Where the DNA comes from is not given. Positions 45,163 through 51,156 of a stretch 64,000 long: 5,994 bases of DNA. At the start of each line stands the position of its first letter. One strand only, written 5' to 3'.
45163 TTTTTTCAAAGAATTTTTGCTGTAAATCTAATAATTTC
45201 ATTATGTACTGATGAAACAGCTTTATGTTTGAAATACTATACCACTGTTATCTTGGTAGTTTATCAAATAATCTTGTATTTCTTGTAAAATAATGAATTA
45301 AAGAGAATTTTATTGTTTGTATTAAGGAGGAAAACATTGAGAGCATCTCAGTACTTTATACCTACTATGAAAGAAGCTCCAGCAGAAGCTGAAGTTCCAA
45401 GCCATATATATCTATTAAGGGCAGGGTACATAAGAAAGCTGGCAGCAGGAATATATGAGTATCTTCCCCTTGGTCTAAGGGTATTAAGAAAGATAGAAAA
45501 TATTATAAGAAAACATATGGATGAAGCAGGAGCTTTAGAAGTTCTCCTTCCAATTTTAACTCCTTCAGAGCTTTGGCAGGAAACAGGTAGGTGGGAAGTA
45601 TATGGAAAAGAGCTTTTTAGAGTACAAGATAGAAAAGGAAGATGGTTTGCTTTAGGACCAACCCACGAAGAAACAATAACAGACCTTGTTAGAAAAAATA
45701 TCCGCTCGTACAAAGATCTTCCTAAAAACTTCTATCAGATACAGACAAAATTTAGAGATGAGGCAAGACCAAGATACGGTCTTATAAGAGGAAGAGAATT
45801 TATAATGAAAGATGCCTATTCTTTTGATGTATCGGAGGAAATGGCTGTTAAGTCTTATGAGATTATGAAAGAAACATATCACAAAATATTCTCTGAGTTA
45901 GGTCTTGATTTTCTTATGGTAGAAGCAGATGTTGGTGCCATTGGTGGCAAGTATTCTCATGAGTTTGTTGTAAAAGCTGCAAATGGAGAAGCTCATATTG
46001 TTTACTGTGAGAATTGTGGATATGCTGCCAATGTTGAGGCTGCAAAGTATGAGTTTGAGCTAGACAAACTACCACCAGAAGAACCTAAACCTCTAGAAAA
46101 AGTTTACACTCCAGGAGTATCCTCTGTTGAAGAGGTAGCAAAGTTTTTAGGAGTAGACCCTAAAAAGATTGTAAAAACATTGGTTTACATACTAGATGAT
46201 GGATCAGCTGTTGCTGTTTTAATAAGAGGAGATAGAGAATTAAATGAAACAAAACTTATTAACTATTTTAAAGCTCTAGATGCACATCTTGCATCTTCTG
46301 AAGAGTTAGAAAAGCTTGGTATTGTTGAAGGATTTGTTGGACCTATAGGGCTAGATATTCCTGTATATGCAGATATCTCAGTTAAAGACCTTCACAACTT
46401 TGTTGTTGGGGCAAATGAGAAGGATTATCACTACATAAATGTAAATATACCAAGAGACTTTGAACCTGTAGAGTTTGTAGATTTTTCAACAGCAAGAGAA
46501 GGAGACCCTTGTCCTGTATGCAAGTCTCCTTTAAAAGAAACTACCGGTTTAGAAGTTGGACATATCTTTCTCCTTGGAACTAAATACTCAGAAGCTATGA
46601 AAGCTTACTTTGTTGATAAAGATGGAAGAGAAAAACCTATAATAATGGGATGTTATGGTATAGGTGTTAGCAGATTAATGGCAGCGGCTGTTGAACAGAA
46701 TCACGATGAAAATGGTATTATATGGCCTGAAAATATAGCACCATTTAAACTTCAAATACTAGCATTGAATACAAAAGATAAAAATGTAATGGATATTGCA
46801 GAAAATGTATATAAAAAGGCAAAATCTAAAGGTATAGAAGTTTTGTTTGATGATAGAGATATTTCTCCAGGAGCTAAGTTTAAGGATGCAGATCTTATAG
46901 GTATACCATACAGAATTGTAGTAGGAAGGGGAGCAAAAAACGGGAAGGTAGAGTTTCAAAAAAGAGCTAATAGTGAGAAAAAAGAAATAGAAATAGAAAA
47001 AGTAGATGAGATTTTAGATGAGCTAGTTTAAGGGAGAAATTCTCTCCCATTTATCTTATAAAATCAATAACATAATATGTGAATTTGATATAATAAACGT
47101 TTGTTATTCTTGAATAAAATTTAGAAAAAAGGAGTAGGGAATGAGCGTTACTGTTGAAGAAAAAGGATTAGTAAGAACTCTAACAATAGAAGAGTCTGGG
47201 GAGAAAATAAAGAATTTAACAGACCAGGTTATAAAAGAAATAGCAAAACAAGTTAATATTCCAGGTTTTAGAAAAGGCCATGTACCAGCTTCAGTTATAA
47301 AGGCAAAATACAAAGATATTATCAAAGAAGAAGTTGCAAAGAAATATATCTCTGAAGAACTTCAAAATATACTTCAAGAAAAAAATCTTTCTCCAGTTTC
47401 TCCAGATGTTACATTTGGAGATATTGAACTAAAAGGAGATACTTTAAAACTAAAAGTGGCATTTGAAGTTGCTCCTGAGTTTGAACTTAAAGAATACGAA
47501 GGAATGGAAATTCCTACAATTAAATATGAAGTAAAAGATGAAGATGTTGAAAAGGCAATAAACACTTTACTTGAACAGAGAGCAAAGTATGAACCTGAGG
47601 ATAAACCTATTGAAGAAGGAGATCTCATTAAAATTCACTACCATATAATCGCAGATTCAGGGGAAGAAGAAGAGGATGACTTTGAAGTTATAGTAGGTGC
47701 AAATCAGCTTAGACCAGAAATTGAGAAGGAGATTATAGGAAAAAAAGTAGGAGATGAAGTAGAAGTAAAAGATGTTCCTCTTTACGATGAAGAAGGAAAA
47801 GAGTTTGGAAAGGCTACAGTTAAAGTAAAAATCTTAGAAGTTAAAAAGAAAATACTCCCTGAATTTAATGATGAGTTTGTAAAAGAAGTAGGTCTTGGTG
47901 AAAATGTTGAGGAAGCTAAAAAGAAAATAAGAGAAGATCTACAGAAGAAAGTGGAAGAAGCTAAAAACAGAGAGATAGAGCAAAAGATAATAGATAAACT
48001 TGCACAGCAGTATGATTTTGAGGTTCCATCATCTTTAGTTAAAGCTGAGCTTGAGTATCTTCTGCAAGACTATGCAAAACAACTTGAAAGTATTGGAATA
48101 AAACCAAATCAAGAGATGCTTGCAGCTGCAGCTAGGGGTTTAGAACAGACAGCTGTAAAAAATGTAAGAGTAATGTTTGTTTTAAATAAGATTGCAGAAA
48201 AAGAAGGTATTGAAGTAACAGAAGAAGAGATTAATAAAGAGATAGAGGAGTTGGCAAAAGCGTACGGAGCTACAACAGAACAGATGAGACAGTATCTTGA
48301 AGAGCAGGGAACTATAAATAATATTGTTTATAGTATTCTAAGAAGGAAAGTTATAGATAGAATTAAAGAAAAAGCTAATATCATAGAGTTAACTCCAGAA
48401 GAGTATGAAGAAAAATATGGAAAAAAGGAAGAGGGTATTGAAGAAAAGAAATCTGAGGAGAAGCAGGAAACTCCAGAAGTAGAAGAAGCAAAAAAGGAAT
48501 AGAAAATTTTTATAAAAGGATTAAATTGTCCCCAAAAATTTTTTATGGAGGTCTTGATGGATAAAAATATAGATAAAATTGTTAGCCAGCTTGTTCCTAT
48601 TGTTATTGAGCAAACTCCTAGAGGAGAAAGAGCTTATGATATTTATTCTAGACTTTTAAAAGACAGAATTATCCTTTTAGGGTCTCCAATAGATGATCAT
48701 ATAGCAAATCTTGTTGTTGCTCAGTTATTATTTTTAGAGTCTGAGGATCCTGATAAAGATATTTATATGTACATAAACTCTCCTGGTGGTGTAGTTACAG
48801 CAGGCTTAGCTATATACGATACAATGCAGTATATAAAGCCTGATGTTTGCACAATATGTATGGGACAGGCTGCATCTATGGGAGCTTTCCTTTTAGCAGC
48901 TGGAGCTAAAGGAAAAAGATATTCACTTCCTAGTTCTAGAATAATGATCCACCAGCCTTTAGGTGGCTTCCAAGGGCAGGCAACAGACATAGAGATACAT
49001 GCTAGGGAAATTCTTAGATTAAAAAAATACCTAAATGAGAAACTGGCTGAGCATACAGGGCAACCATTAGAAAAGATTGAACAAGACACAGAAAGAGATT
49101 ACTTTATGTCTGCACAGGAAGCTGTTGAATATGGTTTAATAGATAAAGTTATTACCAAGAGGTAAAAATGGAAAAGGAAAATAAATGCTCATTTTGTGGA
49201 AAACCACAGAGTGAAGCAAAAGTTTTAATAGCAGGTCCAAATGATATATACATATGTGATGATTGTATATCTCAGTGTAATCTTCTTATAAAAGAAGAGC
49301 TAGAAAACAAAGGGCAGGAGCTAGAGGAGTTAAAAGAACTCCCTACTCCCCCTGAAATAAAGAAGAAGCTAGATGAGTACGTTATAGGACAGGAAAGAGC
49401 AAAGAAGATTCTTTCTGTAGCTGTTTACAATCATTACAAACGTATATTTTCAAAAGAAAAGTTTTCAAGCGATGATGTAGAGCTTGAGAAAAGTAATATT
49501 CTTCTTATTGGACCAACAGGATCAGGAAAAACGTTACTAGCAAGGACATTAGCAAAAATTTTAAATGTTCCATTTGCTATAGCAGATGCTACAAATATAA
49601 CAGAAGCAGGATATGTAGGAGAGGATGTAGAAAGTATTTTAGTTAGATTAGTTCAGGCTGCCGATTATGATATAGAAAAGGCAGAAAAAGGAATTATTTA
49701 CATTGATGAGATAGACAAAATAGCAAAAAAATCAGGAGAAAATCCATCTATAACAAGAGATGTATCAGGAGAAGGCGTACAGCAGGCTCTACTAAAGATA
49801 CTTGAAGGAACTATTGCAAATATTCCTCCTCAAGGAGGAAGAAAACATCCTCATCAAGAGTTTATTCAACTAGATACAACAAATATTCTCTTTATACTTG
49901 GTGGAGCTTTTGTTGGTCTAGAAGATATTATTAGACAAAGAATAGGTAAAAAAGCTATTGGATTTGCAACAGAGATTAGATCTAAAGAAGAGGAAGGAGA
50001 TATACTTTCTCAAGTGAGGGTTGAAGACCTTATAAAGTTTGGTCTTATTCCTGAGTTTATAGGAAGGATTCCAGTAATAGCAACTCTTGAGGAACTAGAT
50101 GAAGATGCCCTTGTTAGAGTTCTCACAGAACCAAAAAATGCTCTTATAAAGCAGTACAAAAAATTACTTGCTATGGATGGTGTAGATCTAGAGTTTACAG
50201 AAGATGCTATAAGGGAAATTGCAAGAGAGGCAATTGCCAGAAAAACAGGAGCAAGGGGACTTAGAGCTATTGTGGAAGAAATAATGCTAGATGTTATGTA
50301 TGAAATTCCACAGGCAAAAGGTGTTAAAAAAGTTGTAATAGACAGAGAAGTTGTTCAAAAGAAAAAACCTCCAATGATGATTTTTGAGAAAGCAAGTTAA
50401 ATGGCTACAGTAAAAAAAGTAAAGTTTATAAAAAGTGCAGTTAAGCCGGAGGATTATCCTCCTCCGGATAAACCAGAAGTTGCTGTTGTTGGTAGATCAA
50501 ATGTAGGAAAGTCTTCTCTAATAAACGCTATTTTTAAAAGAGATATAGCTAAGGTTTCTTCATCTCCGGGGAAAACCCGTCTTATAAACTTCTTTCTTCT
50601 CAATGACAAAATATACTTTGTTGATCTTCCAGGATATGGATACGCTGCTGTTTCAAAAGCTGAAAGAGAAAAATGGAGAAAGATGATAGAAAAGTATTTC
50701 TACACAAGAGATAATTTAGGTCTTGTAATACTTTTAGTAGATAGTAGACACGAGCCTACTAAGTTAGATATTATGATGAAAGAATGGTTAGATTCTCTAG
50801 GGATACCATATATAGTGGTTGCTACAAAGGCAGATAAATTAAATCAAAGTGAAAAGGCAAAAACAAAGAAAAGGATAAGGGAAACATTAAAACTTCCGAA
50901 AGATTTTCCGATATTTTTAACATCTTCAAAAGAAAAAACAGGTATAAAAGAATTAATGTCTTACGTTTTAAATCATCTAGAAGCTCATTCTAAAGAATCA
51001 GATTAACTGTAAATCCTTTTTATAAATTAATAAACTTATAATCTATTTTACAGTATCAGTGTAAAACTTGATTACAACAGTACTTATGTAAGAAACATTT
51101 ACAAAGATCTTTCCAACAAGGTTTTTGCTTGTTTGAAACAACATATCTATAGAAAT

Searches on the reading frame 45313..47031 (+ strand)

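Call 6: search_protein_families(library=pfam, proteins=[window:45313-47031:+], max_evalue=0.01)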
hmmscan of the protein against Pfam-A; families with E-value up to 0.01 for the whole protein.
window:45313-47031:+ (572 aa): 3 families
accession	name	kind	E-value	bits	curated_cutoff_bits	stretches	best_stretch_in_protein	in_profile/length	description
PF00587.30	tRNA-synt_2b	-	7.1e-37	127.6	29.3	1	102-463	1-179/179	tRNA synthetase class II core domain (G, H, P, S and T)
PF04073.20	tRNA_edit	-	8.5e-27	94.1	25.5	1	266-377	1-116/123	Aminoacyl-tRNA editing domain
PF03129.25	HGTP_anticodon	-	4.1e-20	72.2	21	1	481-570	3-93/94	Anticodon binding domain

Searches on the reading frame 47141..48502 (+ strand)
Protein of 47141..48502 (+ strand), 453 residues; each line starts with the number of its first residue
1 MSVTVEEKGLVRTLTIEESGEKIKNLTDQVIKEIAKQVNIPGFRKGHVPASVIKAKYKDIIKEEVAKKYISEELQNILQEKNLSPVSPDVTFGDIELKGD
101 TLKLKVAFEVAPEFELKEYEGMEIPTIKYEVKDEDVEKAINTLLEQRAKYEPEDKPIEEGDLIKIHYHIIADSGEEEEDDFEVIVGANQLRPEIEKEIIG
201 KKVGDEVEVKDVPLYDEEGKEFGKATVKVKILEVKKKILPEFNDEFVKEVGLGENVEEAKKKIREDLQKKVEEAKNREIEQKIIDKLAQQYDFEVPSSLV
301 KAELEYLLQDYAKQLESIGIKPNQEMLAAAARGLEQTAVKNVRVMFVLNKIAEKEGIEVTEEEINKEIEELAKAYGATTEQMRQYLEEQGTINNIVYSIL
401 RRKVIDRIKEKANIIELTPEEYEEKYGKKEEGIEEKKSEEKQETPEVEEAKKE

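Call 6: search_protein_families(library=pfam, proteins=[window:47141-48502:+], max_evalue=0.01)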
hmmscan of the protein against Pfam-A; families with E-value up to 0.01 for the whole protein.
window:47141-48502:+ (453 aa): 6 families
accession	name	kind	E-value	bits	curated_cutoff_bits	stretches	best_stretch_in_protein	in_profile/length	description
PF05697.18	Trigger_N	-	1.7e-35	122.9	22.2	1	1-143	1-144/144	Bacterial trigger factor protein (TF)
PF05698.19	Trigger_C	-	7.2e-33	114.4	22.7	1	256-410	2-162/162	Bacterial trigger factor protein (TF) C-terminus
PF09312.16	SurA_N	-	6.9e-05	23.4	30.8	1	334-394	42-102/118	SurA N-terminal domain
PF10545.15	MADF_DNA_bdg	-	0.00066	20.4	22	0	270-318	15-63/84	Alcohol dehydrogenase transcription factor Myb/SANT-like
PF13624.11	SurA_N_3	-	0.0067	16.7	27.2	1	302-391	52-143/162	SurA-like N-terminal domain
PF00254.34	FKBP_C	-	0.008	16.9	21.1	0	156-210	4-64/94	FKBP-type peptidyl-prolyl cis-trans isomerase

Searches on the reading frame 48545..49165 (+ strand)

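Call 6: search_protein_families(library=pfam, proteins=[window:48545-49165:+], max_evalue=0.01)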
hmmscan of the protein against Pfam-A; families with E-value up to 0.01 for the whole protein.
window:48545-49165:+ (206 aa): 1 family
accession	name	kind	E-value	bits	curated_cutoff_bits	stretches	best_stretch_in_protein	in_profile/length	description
PF00574.28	CLP_protease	-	8e-93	309.8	20.2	1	26-205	2-181/182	Clp protease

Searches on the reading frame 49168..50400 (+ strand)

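Call 6: search_protein_families(library=pfam, proteins=[window:49168-50400:+], max_evalue=0.01)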
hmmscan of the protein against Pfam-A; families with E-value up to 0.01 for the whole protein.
window:49168-50400:+ (410 aa): 18 families
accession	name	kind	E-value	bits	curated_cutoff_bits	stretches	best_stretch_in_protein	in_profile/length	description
PF07724.20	AAA_2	-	5.5e-34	118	27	1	107-304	2-166/166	AAA domain (Cdc48 subfamily)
PF06689.19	zf-C4_ClpX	-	2.6e-17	62.9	27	1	6-43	2-39/39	ClpX C4-type zinc finger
PF00004.35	AAA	-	2.5e-16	60.8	21.2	1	111-239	1-109/131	ATPase family associated with various cellular activities (AAA)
PF10431.15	ClpB_D2-small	-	2.4e-11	43.9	21.9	1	310-386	1-73/81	C-terminal, D2-small domain, of ClpB protein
PF07728.20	AAA_5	-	4.3e-08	33.7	22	1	110-187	1-80/139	AAA domain (dynein-related subfamily)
PF01078.27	Mg_chelatase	-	2e-06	27.8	20.3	1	109-133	23-47/207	Magnesium chelatase, subunit ChlI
PF13401.12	AAA_22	-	1e-05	26.3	27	1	108-185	5-96/130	AAA domain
PF05496.18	RuvB_N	-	1.2e-05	25.6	27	1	66-189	4-100/159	Holliday junction DNA helicase RuvB P-loop domain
PF00158.32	Sigma54_activat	-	0.00017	21.8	20.2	1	103-187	17-107/168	Sigma-54 interaction domain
PF00493.29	MCM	-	0.00023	20.8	23.3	1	63-188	13-136/224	MCM P-loop domain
PF13238.12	AAA_18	-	0.00056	20.8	29.4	1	111-187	1-68/128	AAA domain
PF13191.12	AAA_16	-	0.00069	20.6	32.6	1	109-144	25-63/167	AAA ATPase domain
PF14532.12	Sigma54_activ_2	-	0.00081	20.1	25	1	106-188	19-84/138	Sigma-54 interaction domain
PF13173.12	AAA_14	-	0.0014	19.1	27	1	110-186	4-75/129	AAA domain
PF20720.3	nSTAND3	-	0.0021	18.2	27.2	0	107-132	15-41/155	Novel STAND NTPase 3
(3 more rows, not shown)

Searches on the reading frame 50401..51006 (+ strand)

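Call 6: search_protein_families(library=pfam, proteins=[window:50401-51006:+], max_evalue=0.01)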
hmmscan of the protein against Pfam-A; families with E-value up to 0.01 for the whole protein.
window:50401-51006:+ (201 aa): 13 families
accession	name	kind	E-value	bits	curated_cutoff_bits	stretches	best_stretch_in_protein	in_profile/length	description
PF01926.29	MMR_HSR1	-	7e-24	84.6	21.9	1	26-143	1-113/113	50S ribosome-binding GTPase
PF02421.24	FeoB_N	-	3e-13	50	27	1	26-187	2-154/156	Ferrous iron transport protein B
PF00350.29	Dynamin_N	-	9.2e-11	42.5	27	2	27-56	1-30/168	Dynamin family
PF00009.33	GTP_EFTU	-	2.4e-09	37.5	26.5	1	107-194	94-187/188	Elongation factor Tu GTP binding domain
PF03193.22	RsgA_GTPase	-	3.7e-09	37.1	30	1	27-79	109-168/174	RsgA GTPase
PF00735.24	Septin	-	6.8e-07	29.3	26.2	0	27-55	7-35/280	Septin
PF00071.28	Ras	-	0.0001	22.3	21.6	1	27-192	2-159/162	Ras family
PF08477.19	Roc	-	0.00022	21.9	27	1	27-145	2-119/119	Ras of Complex, Roc, domain of DAPkinase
PF03029.23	ATP_bind_1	-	0.0017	18.6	27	0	109-193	126-238/240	Conserved hypothetical ATP binding protein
PF10662.15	PduV-EutP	-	0.002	18.4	21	1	27-189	4-141/143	Ethanolamine utilisation - propanediol utilisation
PF05621.17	TniB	-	0.002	18.1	22.4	0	18-47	28-58/189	Bacterial TniB protein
PF05049.19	IIGP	-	0.0057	16.2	24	0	25-156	36-164/375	Interferon-inducible GTPase (IIGP)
PF00025.27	Arf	-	0.0063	16.4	22.3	0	90-191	69-172/174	ADP-ribosylation factor family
